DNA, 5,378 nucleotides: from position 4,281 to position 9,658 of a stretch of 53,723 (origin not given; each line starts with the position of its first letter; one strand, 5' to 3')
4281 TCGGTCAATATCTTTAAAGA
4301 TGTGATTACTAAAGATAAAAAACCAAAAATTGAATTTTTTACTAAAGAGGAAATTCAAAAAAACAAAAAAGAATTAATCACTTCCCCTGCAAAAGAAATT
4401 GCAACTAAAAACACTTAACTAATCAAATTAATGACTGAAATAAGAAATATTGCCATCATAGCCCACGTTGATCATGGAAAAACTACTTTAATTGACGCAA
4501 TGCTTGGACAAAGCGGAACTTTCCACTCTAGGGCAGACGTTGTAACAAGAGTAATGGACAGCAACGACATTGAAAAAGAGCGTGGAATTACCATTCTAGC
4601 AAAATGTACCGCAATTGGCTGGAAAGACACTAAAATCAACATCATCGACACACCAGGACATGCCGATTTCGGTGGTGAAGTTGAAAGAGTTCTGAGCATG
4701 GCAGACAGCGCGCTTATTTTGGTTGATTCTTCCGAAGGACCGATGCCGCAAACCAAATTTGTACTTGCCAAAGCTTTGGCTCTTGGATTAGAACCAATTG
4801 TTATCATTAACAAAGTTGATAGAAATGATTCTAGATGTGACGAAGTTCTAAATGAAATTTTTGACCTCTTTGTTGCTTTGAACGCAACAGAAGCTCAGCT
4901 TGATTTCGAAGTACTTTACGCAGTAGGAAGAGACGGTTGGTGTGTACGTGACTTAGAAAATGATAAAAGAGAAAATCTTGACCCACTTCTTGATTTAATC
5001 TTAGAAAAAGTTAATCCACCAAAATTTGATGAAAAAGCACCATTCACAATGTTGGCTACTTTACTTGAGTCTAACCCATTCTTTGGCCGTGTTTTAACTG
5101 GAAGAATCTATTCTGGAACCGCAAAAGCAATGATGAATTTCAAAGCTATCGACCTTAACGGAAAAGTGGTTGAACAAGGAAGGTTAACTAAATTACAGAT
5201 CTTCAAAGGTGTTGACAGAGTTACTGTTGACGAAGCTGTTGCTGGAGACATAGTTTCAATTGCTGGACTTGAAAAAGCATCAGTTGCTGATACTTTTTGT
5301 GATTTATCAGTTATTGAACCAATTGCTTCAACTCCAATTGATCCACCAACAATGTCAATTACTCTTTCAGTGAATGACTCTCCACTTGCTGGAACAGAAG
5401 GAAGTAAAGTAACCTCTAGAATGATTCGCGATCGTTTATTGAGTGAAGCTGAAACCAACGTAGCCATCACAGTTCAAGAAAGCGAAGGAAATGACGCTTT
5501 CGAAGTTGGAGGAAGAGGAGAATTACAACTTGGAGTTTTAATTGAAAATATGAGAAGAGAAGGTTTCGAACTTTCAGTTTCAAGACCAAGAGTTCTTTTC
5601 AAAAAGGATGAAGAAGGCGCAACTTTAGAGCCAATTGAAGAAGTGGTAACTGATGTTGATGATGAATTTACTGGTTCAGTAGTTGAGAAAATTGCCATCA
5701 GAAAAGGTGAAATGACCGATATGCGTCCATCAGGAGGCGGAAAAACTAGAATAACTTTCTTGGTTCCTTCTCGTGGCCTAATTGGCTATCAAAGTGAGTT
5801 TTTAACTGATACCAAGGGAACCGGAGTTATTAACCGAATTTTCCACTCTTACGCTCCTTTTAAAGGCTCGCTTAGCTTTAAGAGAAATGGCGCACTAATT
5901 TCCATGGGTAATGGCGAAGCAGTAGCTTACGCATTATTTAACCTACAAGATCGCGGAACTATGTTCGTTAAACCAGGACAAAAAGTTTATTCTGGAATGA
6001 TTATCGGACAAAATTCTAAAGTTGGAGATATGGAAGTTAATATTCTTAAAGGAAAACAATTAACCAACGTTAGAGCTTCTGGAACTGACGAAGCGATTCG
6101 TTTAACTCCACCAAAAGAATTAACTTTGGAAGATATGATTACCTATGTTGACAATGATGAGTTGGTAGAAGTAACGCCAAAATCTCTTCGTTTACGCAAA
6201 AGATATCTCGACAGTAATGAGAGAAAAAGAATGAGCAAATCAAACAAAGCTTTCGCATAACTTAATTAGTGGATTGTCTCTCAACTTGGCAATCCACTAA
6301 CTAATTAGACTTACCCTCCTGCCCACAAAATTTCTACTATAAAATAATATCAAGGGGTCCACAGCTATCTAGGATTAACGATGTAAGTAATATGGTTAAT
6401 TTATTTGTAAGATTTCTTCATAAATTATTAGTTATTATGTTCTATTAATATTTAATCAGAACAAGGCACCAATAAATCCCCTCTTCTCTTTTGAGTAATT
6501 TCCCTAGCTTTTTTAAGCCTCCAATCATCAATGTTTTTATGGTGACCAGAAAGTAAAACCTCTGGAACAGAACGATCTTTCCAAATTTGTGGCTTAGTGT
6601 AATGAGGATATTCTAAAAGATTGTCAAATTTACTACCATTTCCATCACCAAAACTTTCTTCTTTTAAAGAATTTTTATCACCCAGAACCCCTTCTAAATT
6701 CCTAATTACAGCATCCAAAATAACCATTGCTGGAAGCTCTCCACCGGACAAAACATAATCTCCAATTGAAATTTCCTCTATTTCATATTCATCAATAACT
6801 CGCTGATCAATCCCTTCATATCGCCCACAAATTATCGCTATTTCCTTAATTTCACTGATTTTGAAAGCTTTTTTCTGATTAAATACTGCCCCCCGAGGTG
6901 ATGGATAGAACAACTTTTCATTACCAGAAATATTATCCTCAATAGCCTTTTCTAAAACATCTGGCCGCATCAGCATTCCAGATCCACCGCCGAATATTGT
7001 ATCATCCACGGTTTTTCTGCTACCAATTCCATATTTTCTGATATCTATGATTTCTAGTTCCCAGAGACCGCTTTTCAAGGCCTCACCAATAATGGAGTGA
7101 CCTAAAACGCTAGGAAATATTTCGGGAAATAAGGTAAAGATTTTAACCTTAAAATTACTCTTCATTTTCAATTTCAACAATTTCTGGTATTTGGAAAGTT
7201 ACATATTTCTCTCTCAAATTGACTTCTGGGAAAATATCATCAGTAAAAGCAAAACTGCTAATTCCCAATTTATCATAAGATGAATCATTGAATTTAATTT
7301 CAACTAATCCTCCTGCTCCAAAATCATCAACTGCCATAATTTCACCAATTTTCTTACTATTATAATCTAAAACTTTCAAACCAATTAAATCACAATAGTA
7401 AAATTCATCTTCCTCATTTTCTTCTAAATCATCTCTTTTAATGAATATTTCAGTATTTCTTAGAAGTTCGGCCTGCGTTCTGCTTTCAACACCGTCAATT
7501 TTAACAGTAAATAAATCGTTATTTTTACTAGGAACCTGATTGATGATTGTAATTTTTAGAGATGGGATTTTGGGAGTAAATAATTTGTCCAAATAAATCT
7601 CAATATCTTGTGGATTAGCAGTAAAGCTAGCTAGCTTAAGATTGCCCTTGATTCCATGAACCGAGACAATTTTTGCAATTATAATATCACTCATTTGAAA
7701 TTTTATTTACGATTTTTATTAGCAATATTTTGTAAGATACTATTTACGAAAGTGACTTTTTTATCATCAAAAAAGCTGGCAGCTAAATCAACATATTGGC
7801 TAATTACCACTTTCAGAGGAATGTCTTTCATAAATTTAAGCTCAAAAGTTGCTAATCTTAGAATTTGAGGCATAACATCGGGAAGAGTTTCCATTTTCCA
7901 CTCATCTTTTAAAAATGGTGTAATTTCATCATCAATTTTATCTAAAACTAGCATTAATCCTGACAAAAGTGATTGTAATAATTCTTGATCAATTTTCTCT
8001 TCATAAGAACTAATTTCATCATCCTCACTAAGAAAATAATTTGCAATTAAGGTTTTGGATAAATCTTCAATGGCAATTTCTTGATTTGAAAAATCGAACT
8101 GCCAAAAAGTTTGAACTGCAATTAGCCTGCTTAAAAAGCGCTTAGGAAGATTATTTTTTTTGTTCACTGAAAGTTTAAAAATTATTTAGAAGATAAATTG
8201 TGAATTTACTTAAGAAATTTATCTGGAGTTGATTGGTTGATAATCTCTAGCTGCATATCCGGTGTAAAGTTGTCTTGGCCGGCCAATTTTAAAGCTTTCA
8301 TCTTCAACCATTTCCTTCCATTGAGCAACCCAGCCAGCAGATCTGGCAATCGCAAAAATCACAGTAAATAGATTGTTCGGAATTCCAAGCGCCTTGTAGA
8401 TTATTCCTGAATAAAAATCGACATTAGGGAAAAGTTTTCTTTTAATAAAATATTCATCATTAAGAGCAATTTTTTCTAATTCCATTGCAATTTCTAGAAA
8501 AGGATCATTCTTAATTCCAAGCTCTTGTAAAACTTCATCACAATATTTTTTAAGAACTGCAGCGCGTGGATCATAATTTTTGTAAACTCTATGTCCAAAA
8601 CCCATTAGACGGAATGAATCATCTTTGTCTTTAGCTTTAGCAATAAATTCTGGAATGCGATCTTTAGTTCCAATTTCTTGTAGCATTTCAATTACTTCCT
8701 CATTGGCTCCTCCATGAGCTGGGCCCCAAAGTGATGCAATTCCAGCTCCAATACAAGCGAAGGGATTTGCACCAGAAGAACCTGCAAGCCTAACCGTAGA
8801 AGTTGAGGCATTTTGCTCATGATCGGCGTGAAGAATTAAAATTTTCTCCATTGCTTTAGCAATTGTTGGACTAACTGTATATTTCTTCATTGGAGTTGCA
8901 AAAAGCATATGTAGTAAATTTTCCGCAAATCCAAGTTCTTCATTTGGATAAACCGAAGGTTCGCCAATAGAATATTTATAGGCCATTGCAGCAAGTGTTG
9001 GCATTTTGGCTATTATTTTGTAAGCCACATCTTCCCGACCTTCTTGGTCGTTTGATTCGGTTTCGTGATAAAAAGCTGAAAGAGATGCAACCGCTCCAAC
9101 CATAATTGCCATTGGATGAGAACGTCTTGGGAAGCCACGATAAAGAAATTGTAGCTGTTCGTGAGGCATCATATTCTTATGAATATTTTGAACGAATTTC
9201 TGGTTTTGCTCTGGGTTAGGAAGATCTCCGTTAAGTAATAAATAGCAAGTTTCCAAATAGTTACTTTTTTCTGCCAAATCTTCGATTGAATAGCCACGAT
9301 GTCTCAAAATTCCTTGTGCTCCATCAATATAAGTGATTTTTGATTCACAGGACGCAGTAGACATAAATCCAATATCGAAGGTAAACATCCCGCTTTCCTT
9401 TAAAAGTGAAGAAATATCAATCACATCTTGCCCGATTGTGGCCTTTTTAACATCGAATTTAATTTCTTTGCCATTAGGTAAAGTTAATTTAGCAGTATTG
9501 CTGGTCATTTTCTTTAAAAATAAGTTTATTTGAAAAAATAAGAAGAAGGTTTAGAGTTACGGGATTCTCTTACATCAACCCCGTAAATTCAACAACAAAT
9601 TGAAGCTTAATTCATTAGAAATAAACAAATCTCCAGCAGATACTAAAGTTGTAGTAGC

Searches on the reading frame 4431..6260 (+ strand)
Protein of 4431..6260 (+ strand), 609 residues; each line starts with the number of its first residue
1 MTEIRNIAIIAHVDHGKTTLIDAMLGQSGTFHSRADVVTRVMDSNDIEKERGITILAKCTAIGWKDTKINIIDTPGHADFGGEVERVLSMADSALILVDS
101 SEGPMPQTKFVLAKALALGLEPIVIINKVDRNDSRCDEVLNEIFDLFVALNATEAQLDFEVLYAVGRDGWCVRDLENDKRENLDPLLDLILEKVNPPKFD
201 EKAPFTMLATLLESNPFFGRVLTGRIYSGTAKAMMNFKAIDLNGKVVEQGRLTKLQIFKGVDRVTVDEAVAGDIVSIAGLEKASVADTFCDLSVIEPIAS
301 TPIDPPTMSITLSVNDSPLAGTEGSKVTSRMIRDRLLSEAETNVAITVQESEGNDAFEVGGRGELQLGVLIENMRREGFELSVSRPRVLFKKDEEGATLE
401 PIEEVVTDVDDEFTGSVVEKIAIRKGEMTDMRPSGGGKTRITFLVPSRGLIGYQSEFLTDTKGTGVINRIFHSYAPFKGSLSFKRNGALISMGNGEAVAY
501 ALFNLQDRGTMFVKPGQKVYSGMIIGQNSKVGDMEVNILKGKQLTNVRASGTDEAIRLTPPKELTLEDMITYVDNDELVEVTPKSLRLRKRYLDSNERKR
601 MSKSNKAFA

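Call 23: search_protein_families(library=pfam, proteins=[window:4431-6260:+], max_evalue=0.001)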
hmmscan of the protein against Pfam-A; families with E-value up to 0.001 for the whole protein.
window:4431-6260:+ (609 aa): 6 families
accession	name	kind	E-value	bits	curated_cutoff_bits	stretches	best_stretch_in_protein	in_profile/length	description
PF00009.33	GTP_EFTU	-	2.6e-53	180.9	26.5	1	3-193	2-185/188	Elongation factor Tu GTP binding domain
PF21018.2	BipA_C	-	6.3e-48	161.6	23.8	1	486-594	1-109/110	TypA/BipA C-terminal domain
PF00679.30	EFG_C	-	2.4e-21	76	27.9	1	398-481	2-85/89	Elongation factor G C-terminus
PF22042.2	EF-G_D2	-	3.8e-10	40.2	27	1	213-291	10-83/84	Elongation factor G domain 2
PF03144.31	GTP_EFTU_D2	-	1.3e-09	38.8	30.3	1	219-290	1-73/73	Elongation factor Tu domain 2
PF01926.29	MMR_HSR1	-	1.3e-06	29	21.9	1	7-128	2-113/113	50S ribosome-binding GTPase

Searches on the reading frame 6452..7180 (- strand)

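Call 23: search_protein_families(library=pfam, proteins=[window:6452-7180:-], max_evalue=0.001)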
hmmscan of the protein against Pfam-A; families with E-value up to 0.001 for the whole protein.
window:6452-7180:- (242 aa): 1 family
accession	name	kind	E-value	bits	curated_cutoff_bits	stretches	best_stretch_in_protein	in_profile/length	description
PF01746.26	tRNA_m1G_MT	-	8.5e-54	182.7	27.3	1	33-233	3-194/195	tRNA (Guanine-1)-methyltransferase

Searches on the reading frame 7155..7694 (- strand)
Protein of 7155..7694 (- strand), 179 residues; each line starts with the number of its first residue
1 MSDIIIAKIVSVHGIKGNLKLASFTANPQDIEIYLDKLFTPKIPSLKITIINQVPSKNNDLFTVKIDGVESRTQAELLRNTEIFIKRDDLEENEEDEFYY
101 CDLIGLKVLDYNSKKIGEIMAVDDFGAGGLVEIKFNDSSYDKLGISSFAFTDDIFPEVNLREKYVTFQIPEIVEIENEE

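Call 23: search_protein_families(library=pfam, proteins=[window:7155-7694:-], max_evalue=0.001)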
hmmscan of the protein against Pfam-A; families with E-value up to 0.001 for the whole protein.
window:7155-7694:- (179 aa): 3 families
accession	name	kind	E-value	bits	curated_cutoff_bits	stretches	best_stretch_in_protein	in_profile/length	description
PF01782.24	RimM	-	2.8e-17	63.2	23.5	1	6-89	2-84/84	RimM N-terminal domain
PF24986.1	PRC_RimM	-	3.7e-08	33.3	27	1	102-172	3-68/69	RimM PRC barrel domain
PF05239.21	PRC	-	8.2e-07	29.4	21.2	1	95-166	1-70/78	PRC-barrel domain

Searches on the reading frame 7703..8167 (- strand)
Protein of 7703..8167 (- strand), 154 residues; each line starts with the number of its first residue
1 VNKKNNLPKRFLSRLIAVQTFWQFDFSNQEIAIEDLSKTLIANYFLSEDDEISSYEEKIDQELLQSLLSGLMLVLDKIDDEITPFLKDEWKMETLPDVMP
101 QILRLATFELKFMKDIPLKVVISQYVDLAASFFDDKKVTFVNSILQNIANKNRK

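Call 23: search_protein_families(library=pfam, proteins=[window:7703-8167:-], max_evalue=0.001)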
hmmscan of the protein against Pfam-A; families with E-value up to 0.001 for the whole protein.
window:7703-8167:- (154 aa): 1 family
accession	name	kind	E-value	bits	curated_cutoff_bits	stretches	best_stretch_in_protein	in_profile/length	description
PF01029.23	NusB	-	1.7e-24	87.2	23.1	1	13-149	3-132/133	NusB family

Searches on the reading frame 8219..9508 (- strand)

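Call 23: search_protein_families(library=pfam, proteins=[window:8219-9508:-], max_evalue=0.001)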
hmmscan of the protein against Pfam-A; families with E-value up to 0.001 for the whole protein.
window:8219-9508:- (429 aa): 1 family
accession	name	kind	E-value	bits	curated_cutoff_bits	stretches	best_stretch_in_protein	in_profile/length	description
PF00285.26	Citrate_synt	-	1.4e-139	465.6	27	1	47-412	1-357/357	Citrate synthase, C-terminal domain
